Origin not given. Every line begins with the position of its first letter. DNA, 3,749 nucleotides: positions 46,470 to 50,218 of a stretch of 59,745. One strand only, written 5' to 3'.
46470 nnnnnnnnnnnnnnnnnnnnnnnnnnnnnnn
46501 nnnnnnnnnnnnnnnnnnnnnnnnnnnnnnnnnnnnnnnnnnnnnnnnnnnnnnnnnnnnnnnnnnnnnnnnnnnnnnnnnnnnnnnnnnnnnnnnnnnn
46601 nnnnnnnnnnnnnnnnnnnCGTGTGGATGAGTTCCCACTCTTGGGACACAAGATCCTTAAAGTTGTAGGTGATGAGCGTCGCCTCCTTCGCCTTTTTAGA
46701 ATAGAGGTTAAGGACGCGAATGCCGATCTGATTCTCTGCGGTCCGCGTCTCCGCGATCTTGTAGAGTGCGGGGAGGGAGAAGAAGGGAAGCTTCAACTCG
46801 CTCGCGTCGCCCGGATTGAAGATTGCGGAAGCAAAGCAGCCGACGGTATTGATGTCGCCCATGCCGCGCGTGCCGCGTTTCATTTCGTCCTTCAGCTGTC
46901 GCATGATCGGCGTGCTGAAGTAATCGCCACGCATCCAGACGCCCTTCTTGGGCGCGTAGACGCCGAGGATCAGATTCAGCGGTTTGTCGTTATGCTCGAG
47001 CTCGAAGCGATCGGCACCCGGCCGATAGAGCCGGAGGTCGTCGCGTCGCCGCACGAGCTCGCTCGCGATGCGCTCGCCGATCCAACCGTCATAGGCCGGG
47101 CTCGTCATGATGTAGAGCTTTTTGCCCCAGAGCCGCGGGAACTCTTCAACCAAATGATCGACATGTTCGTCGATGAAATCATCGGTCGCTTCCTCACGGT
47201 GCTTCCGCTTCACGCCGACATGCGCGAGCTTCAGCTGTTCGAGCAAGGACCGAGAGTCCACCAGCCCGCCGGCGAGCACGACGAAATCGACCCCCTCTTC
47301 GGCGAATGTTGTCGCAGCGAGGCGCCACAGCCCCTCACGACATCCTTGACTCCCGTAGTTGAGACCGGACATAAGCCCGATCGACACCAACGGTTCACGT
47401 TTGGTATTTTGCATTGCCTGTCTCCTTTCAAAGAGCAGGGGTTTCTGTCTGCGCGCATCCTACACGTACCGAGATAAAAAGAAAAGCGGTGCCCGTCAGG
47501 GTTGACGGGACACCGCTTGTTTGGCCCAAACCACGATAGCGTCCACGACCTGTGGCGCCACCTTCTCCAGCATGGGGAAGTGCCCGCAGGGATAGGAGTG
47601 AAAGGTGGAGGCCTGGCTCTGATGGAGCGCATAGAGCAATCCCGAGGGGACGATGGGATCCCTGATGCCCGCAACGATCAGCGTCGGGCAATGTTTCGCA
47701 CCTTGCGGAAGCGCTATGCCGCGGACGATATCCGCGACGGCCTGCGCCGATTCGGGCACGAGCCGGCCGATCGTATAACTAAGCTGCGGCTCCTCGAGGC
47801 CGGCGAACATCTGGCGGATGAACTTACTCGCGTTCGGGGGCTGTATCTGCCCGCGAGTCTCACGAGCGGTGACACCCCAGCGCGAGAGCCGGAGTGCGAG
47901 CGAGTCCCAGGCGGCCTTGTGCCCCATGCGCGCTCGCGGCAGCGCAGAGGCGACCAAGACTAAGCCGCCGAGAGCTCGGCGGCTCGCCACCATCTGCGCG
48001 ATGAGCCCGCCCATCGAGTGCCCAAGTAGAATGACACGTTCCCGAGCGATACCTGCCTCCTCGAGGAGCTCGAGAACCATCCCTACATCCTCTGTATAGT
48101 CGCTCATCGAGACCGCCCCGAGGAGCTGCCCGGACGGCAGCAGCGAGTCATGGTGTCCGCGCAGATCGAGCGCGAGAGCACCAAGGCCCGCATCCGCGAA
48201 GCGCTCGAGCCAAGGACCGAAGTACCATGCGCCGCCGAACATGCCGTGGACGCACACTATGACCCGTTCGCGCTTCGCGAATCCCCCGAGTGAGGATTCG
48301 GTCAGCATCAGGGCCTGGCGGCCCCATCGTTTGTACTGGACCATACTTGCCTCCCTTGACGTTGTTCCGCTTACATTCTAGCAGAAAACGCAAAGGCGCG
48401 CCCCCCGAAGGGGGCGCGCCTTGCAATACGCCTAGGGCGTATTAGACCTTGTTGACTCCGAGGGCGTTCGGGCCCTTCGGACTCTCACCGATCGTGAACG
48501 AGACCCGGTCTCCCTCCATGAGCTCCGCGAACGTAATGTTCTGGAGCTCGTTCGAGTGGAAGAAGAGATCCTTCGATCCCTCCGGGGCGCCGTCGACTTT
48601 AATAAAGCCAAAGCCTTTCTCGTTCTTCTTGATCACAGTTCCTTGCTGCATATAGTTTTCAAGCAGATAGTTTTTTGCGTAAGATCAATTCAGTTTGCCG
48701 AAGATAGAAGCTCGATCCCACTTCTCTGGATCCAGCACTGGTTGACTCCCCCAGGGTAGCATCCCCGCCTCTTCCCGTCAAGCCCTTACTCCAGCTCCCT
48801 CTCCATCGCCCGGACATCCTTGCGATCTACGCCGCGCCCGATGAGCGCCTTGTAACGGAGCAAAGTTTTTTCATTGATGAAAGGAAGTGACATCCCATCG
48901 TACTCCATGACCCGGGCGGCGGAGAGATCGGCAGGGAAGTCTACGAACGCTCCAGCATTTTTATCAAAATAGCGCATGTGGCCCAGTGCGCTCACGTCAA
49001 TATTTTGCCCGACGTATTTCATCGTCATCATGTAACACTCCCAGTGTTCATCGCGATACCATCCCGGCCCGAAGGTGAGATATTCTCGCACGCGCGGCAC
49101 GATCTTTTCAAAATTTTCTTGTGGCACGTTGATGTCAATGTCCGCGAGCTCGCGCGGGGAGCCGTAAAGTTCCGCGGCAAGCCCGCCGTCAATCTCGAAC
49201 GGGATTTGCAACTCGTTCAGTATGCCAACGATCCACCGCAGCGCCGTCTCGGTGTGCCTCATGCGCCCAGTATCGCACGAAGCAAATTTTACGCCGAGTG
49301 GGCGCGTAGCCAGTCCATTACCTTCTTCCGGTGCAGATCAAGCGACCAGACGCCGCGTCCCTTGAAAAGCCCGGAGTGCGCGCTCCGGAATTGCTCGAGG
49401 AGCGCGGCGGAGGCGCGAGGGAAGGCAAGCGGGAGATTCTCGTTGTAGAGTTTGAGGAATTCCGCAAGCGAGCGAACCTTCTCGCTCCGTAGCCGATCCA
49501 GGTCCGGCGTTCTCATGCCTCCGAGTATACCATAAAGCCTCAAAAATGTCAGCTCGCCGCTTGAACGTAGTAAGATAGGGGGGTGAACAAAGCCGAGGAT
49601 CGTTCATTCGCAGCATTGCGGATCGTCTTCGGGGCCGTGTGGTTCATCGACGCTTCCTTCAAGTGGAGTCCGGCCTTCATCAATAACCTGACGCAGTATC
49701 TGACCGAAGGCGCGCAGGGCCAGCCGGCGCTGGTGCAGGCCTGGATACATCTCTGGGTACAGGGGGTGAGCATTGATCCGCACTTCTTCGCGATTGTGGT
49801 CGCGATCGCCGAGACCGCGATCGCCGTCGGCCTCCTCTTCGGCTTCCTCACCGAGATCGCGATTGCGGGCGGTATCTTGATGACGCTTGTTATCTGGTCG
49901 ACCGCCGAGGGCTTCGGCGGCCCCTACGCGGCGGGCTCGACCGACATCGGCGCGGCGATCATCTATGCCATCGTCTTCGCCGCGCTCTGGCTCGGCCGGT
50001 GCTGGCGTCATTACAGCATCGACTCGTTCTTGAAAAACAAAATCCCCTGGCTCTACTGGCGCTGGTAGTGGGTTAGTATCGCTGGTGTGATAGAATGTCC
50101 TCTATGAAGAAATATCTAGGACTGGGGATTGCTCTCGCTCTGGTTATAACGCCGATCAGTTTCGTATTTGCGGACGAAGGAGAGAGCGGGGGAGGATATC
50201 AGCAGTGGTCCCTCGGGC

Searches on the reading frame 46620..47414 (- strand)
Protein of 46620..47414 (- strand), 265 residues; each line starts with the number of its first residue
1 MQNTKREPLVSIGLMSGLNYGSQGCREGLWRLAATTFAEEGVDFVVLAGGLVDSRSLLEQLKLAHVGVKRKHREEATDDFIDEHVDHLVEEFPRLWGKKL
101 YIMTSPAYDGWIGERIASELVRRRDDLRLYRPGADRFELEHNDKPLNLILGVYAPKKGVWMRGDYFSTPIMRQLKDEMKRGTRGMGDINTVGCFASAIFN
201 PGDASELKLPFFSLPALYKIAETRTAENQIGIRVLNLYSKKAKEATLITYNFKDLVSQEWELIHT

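Call 58: predict_structure(alignment_id=A4)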
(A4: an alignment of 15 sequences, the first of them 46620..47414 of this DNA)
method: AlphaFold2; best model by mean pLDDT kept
length: 265 residues; sequences in the alignment: 15
mean_pLDDT: 86.8   pTM: 0.87
mean pLDDT of the five models: 86.8, 86.4, 86.1, 85.9, 85.8
residues with pLDDT >= 90: 163; 70-90: 72; 50-70: 14; < 50: 16
segments of 3 or more residues with pLDDT < 50: 1-3, 160-165, 224-226, 262-265
pLDDT, mean of each block of 10 residues (from residue 1): 71 96 91 96 96 96 95 97 98 93 94 98 96 89 89 80 56 85 86 86 80 89 62 94 90 76 41
secondary structure, 60 per line:
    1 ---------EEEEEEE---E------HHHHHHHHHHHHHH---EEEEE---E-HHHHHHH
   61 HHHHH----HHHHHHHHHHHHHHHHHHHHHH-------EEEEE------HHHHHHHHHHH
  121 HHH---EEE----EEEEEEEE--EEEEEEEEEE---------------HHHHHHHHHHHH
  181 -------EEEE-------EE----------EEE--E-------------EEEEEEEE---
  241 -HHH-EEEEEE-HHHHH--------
elements in order: E10-16 H27-40 E44-48 H54-65 H70-91 E99-103 H110-123 E127-129 E134-141 E144-153 H169-180 E188-191 E211-213 E230-237 E246-251 H253-257

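Call 60: fold_search(model_id=the predicted structure, library=pdb)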
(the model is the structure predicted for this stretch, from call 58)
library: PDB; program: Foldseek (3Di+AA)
matches with E <= 10: 1111; with E <= 0.001: 130
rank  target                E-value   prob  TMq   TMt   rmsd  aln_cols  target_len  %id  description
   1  1war                  9.9e-08  1.00  0.47  0.41  11.1       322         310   10  Recombinant Human Purple Acid Phosphatase expressed in Pichia Pastoris (released 2005-07-06)
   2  5vbn_A                1.4e-07  1.00  0.50  0.33   6.7       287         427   11  Crystal Structure of human DNA polymerase epsilon B-subunit in complex with C-terminal domain of catalytic subunit (released 2017-08-02)
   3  9f2a_A                1.9e-07  1.00  0.52  0.33   7.3       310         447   11  Pyrococcus abyssi PolD in complex with Rpa2 winged-helix domain class 2 (composite map) (released 2024-12-04)
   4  1ute_A                4.1e-07  1.00  0.51  0.46   9.5       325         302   10  PIG PURPLE ACID PHOSPHATASE COMPLEXED WITH PHOSPHATE (released 1999-10-01)
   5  1s3l_A                4.4e-07  1.00  0.45  0.68   6.1       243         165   14  Structural and Functional Characterization of a Novel Archaeal Phosphodiesterase (released 2004-08-10)
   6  7ov2_A                4.9e-07  1.00  0.46  0.41   7.4       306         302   12  Crystal structure of pig purple acid phosphatase in complex with L-glutamine, (poly)ethylene glycol fragments and glyc (released 2022-01-12)
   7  5uq6                  5.6e-07  1.00  0.48  0.43   7.6       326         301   11  PIG PURPLE ACID PHOSPHATASE COMPLEXED WITH PHOSPHATE IN TWO COORDINATION MODES ALONG WITH A BRIDGING HYDROXIDE ION (released 2017-05-24)
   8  3qfn_A                5.6e-07  1.00  0.43  0.46  10.9       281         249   11  Crystal structure of Streptococcal asymmetric Ap4A hydrolase and phosphodiesterase Spr1479/SapH in complex with inorga (released 2011-08-24)
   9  9f29_A                6.3e-07  1.00  0.52  0.33   7.5       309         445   10  Pyrococcus abyssi PolD in complex with Rpa2 winged-helix domain class 1 (composite map) (released 2024-12-04)
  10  4fcx_B                8.1e-07  1.00  0.45  0.34  12.7       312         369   11  S.pombe Mre11 apoenzym (released 2012-06-20)
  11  9k2e_B                1.5e-06  1.00  0.46  0.33   8.1       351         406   13  Crystal structure of mSMPDL3B-dimer (released 2025-10-22)
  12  7yzp_B                1.5e-06  1.00  0.45  0.35  10.2       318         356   12  Hairpin-bound state of the E. coli Mre11-Rad50 (SbcCD) head complex bound to ADP and a DNA hairpin (released 2022-08-17)
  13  4lty_B                1.7e-06  1.00  0.43  0.35  10.9       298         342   12  Crystal Structure of E.coli SbcD at 1.8 A Resolution (released 2014-02-26)
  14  3ib7                  1.8e-06  1.00  0.52  0.48   6.7       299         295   12  Crystal structure of full length Rv0805 (released 2009-09-29)
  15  5dny_A                1.8e-06  1.00  0.46  0.37   7.4       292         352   11  Structure of the ATPrS-Mre11/Rad50-DNA complex (released 2016-02-24)
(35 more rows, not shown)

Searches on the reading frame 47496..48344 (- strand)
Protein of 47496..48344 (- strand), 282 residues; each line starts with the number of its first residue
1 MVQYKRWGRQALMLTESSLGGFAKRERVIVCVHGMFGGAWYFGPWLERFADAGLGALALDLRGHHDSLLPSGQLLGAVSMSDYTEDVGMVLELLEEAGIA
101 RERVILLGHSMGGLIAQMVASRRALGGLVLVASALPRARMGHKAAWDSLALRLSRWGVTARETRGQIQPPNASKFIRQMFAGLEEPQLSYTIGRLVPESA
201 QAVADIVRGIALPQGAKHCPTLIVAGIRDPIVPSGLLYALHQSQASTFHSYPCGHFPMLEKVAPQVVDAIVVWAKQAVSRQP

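Call 50: search_protein_families(library=pfam, proteins=[window:47496-48344:-], max_evalue=0.001)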
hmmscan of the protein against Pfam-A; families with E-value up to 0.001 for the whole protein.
window:47496-48344:- (282 aa): 7 families
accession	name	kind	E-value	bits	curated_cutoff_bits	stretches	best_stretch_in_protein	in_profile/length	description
PF12146.15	Hydrolase_4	-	1.3e-20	74.2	27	1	25-252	3-228/239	Serine aminopeptidase, S33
PF12697.13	Abhydrolase_6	-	1.4e-18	68.8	26.3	1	29-261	1-210/217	Alpha/beta hydrolase family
PF00561.26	Abhydrolase_1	-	4.4e-17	63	25.8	1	28-261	2-244/245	alpha/beta hydrolase fold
PF00975.26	Thioesterase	-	9.5e-06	26.4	26.4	1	29-122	3-86/226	Thioesterase domain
PF07819.20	PGAP1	-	1.4e-05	25.5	24.3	1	87-121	76-110/233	PGAP1-like alpha/beta domain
PF06342.18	DUF1057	-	0.00035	20.2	21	1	93-134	96-136/297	Alpha/beta hydrolase of unknown function (DUF1057)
PF07859.19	Abhydrolase_3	-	0.00093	19.4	25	0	90-240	59-187/210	alpha/beta hydrolase fold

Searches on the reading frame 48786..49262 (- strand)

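Call 50: search_protein_families(library=pfam, proteins=[window:48786-49262:-], max_evalue=0.001)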
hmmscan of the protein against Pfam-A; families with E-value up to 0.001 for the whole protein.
window:48786-49262:- (158 aa): 1 family
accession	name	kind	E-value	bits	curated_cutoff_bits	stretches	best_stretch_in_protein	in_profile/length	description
PF10706.15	Aminoglyc_resit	-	0.00029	21.4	21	1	9-133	3-128/149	Aminoglycoside-2''-adenylyltransferase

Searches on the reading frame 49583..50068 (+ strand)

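Call 50: search_protein_families(library=pfam, proteins=[window:49583-50068:+], max_evalue=0.001)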
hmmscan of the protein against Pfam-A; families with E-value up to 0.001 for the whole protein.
window:49583-50068:+ (161 aa): 1 family
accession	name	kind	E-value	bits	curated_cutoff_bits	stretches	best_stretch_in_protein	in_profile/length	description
PF07681.17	DoxX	-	2.7e-05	25.2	23.6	1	11-108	4-83/85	DoxX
